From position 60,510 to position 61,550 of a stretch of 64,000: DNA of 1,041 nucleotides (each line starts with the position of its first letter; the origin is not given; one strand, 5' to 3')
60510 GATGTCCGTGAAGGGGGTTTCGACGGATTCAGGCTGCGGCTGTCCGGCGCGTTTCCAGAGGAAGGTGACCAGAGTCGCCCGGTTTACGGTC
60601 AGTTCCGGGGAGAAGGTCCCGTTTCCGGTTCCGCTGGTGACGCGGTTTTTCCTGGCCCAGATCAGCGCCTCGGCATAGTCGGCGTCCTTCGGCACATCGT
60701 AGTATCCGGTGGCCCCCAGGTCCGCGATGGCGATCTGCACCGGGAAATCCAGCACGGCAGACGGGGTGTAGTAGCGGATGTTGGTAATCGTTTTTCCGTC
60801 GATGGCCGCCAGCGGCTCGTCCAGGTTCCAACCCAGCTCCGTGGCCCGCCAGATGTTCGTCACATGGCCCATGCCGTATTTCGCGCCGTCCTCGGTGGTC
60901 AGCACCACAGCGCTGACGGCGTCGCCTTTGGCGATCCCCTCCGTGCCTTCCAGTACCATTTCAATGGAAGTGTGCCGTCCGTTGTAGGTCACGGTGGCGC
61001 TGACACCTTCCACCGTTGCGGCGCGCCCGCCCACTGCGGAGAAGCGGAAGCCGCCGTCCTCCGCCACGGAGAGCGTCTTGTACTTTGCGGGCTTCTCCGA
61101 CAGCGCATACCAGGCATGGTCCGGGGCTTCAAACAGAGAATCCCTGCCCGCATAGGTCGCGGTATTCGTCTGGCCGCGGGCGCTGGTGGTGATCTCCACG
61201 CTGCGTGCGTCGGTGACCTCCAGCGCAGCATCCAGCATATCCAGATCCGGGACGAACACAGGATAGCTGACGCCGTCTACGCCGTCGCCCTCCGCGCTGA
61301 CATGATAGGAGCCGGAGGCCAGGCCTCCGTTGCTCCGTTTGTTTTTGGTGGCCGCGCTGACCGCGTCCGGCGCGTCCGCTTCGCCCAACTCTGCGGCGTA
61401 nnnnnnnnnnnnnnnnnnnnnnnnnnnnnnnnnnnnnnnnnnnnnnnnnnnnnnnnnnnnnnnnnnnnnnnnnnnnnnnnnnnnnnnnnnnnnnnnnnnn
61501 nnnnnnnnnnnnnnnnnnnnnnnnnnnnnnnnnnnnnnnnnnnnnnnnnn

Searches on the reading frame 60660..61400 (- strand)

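Call 33: search_protein_families(library=pfam, proteins=[window:60660-61400:-], max_evalue=10)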
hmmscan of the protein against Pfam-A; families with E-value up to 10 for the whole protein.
window:60660-61400:- (247 aa): 3 families
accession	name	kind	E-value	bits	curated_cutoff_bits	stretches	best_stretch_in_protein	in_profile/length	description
PF14889.11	PBP-Tp47_a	-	0.019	14.9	25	1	10-68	47-98/164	Penicillin-binding protein Tp47 domain a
PF18887.5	MBG_3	-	0.026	15.1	25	1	64-87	15-38/72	MBG domain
PF12985.13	DUF3869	-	0.1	13.3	24.5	1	16-53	35-71/85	Domain of unknown function (DUF3869)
